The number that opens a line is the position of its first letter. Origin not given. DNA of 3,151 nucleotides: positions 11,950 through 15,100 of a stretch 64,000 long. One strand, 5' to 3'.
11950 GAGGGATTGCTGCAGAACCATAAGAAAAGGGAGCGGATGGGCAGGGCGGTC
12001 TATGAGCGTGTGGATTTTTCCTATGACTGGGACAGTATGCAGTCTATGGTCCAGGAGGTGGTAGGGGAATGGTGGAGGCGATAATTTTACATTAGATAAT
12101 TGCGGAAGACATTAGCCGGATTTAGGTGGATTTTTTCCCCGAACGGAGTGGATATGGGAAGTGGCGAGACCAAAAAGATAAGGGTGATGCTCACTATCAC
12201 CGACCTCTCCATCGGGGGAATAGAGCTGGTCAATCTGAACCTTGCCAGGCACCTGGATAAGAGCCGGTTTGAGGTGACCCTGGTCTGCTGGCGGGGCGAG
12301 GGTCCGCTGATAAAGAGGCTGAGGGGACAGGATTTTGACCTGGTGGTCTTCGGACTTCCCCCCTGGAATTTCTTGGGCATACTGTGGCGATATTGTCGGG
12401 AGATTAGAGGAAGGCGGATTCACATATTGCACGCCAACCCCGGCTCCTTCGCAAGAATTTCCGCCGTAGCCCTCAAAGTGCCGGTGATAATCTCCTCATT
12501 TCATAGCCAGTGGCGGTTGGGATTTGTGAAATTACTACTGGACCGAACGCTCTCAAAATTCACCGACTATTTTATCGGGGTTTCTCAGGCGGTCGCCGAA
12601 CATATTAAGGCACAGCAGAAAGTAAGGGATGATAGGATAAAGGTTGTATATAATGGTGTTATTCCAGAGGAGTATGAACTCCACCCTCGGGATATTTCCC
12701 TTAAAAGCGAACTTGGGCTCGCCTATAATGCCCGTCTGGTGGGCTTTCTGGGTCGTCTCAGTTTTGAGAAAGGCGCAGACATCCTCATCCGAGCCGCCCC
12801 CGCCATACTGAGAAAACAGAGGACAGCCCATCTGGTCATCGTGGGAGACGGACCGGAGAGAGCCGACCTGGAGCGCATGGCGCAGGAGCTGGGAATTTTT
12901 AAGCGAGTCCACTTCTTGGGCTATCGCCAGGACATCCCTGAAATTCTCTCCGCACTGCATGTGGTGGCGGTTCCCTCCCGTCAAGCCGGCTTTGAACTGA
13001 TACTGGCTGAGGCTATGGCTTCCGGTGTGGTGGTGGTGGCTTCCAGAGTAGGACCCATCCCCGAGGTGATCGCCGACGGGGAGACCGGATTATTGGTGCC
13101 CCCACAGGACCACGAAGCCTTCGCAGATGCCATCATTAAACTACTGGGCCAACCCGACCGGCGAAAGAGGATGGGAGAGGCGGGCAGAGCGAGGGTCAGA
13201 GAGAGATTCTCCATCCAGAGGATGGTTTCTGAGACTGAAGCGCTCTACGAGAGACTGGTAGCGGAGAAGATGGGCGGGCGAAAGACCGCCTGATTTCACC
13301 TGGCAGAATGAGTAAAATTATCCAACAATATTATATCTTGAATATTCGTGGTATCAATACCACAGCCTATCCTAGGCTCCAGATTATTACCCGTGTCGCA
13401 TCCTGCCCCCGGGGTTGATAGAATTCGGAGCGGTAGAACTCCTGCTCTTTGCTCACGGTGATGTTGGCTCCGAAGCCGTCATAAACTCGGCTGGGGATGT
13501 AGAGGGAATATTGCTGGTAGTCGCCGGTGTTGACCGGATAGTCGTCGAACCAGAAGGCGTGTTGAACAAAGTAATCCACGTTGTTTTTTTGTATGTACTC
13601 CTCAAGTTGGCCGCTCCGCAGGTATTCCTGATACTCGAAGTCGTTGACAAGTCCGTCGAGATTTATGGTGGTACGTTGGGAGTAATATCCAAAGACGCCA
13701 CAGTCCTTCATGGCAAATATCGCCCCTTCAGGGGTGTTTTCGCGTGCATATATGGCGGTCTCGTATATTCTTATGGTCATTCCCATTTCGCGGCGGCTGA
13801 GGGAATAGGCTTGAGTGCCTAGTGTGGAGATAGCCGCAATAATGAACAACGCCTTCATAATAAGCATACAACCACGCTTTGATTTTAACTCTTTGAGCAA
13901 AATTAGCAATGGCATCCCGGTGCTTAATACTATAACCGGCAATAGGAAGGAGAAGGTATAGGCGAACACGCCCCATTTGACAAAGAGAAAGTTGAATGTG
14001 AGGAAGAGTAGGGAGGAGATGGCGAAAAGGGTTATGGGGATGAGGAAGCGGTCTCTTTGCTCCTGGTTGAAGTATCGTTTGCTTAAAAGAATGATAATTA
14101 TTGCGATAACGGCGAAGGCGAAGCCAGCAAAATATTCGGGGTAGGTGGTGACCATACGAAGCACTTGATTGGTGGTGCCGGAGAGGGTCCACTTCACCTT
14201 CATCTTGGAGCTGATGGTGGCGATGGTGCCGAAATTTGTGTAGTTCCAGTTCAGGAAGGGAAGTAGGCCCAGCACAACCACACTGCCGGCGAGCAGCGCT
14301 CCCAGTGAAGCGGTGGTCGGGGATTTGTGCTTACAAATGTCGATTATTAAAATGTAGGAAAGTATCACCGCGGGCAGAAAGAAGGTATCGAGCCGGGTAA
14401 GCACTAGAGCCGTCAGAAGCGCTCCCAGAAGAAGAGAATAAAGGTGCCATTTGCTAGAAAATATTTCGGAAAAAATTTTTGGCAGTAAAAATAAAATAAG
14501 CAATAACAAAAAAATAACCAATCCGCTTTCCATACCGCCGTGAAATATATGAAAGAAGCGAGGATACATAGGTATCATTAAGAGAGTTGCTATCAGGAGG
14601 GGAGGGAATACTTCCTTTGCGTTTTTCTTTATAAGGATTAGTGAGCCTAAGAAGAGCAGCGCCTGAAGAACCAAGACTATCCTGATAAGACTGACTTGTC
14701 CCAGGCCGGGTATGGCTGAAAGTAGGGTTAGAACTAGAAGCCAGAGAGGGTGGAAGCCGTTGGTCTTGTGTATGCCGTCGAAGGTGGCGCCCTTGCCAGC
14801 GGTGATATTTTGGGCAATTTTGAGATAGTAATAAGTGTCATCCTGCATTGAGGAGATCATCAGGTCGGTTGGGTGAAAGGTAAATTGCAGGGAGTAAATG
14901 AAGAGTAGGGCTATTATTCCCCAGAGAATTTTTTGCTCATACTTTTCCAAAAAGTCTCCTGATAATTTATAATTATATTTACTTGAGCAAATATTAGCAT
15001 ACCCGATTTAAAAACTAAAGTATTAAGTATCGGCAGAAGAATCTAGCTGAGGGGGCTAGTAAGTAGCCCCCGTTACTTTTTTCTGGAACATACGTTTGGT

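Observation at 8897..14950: XRE/ImmA(IrrE) regulator pair heads a glycosyltransferase cluster 5 kb from uvrA; AACGGTT-type repeats between the two regulator genes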

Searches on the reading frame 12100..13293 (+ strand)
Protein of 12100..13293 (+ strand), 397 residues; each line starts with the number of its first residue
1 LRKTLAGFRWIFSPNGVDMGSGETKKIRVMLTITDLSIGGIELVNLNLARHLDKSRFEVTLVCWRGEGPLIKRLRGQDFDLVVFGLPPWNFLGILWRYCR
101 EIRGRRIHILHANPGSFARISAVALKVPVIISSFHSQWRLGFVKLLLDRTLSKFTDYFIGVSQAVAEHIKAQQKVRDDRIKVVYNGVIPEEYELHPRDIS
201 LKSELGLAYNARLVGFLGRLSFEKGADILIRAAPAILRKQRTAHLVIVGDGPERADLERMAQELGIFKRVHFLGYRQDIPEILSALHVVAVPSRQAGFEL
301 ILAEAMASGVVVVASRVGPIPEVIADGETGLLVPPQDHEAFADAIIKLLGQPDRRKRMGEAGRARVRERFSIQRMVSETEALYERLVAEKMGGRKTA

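Call 3: search_protein_families(library=pfam, proteins=[window:12100-13293:+], max_evalue=0.01)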
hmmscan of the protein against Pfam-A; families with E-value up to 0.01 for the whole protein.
window:12100-13293:+ (397 aa): 7 families
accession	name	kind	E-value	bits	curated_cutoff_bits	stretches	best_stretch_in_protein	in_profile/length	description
PF00534.26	Glycos_transf_1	-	1.2e-43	149.1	26.4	1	205-364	9-171/172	Glycosyl transferases group 1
PF13692.12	Glyco_trans_1_4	-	3.1e-43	147.9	27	1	212-349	2-140/142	Glycosyl transferases group 1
PF13439.12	Glyco_transf_4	-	2.3e-21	77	28.5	1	38-190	1-169/170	Glycosyltransferase Family 4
PF13579.12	Glyco_trans_4_4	-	1.3e-13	52.1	29.7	1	39-186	1-158/158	Glycosyl transferase 4-like domain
PF20706.3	GT4-conflict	-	1.6e-10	40.9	26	1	105-373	108-379/385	Family 4 Glycosyltransferase in conflict systems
PF13524.12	Glyco_trans_1_2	-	2.9e-09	37.5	25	1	274-378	33-141/144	Glycosyl transferase-like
PF02875.26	Mur_ligase_C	-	0.0085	17.4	28.4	0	231-315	26-125/127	Mur ligase, glutamate ligase domain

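Call 31: search_protein_families(library=ncbifam, proteins=[window:12100-13293:+], max_evalue=0.001)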
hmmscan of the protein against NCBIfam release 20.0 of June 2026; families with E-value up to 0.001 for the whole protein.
window:12100-13293:+ (397 aa): 43 families (the best 25 are shown)
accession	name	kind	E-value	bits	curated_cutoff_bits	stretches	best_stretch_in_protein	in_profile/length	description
TIGR03088.1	stp2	hypoth_equivalog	5.4e-60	203.4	409.05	1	29-386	4-373/374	TIGR03088 family PEP-CTERM/XrtA system glycosyltransferase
TIGR03999.1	thiol_BshA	equivalog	6.9e-40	137.1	273.7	1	156-387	146-374/375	N-acetyl-alpha-D-glucosaminyl L-malate synthase BshA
TIGR03449.1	mycothiol_MshA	equivalog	1.4e-35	123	462.5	1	162-387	172-404/406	D-inositol-3-phosphate glycosyltransferase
TIGR02149.1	glgA_Coryne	subfamily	1.8e-33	116.2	302.4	1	148-386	138-390/391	glycogen synthase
TIGR04063.1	stp3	hypoth_equivalog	8.1e-32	110.6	442.05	1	174-387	176-396/397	TIGR04063 family PEP-CTERM/XrtA system glycosyltransferase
NF041876.1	EPS_EpsE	equivalog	2.7e-31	109.2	400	1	217-374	220-384/389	exopolysaccharide biosynthesis GT4 family glycosyltransferase EpsE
NF053787.1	GlcN_PG_synth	equivalog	1.6e-24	86.5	480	1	149-387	139-360/361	N-acetylglucosaminyl phosphatidylglycerol synthase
TIGR04157.1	glyco_rSAM_CFB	subfamily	9.3e-23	80.9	400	1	149-383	164-406/406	TIGR04157 family glycosyltransferase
NF011726.0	PRK15179.1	equivalog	1.1e-20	73.6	733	1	157-383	461-691/694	Vi polysaccharide biosynthesis protein TviE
NF038298.1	EPS_HpsO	equivalog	5.7e-20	71.4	575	1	147-386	139-387/388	hormogonium polysaccharide biosynthesis glycosyltransferase HpsO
NF007640.0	PRK10307.1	subfamily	1e-19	70.8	276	1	149-381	166-402/411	WcaI family glycosyltransferase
NF047684.1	TeichurnBiosyTuaC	equivalog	2.3e-19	69.6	550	1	180-386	187-389/391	teichuronic acid biosynthesis protein TuaC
TIGR04047.1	MSMEG_0565_glyc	hypoth_equivalog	1.3e-18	67.2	259.85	1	155-383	139-371/373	MSMEG_0565 family glycosyltransferase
NF050063.1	ProtGlycPglJ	equivalog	3.8e-18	65.8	500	1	141-368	131-349/363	N-acetylgalactosamine-N,N'-diacetylbacillosaminyl-diphospho-undecaprenol 4-alpha-N-acetylgalactosaminyltransferase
NF050056.1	ProtGlycPglH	equivalog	1.4e-16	60.5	600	1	124-375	106-342/354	GalNAc-alpha-(1->4)-GalNAc-alpha-(1->3)-diNAcBac-PP-undecaprenol alpha-1,4-N-acetyl-D-galactosaminyltransferase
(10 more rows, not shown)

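Call 32: search_protein_families(library=padloc, proteins=[window:12100-13293:+], max_evalue=0.001)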
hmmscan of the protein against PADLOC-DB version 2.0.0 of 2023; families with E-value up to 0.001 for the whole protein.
window:12100-13293:+ (397 aa): 0 families

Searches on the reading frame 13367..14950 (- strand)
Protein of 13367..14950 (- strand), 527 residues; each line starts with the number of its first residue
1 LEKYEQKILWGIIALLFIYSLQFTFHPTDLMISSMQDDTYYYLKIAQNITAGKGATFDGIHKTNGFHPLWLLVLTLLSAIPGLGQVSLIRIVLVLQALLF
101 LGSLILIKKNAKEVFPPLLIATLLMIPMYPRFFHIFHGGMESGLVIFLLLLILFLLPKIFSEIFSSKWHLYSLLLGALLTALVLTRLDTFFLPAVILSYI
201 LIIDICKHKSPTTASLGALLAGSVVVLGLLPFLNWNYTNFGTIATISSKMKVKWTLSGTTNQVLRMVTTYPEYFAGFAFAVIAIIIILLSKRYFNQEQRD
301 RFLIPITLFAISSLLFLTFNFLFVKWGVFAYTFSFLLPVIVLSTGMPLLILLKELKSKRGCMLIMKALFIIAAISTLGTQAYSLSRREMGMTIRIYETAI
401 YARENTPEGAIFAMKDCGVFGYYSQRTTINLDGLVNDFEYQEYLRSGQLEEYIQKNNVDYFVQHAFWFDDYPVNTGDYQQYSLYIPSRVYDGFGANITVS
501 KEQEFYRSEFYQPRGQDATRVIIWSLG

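Call 3: search_protein_families(library=pfam, proteins=[window:13367-14950:-], max_evalue=0.01)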
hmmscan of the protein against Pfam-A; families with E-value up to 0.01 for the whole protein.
window:13367-14950:- (527 aa): 0 families

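Call 31: search_protein_families(library=ncbifam, proteins=[window:13367-14950:-], max_evalue=0.001)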
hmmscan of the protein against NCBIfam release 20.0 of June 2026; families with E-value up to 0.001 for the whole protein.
window:13367-14950:- (527 aa): 0 families

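Call 32: search_protein_families(library=padloc, proteins=[window:13367-14950:-], max_evalue=0.001)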
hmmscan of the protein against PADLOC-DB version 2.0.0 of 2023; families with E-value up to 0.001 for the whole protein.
window:13367-14950:- (527 aa): 0 families

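Call 85: search_protein_families(library=pfam, proteins=[window:13367-14950:-], max_evalue=10)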
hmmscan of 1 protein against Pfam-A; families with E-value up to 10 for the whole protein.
window:13367-14950:- (527 aa): 0 families

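Call 86: search_solved_structures(query=window:13370-14950:-, max_evalue=10)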
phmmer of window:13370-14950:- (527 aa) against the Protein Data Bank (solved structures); distinct sequences matched with E-value up to 10: 5.
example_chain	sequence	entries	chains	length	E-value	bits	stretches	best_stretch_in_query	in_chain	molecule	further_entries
1c48_A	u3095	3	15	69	1.5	10.6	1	161-185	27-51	PROTEIN (SHIGA-LIKE TOXIN I B SUBUNIT) | SHIGA TOXIN B-CHAIN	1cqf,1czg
1bos_A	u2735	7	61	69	1.6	10.6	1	161-185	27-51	SHIGA-LIKE TOXIN I B SUBUNIT | SHIGA TOXIN B SUBUNIT | Shiga toxin 1 variant B subunit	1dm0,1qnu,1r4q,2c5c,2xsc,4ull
25rg_A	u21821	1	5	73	1.8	10.4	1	161-185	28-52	Shiga toxin subunit B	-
4uqt_B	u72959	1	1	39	2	10.3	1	53-71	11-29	PRE-MRNA-SPLICING FACTOR CWC26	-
2my2_B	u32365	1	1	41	2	10.2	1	53-71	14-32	Pre-mRNA-splicing factor CWC26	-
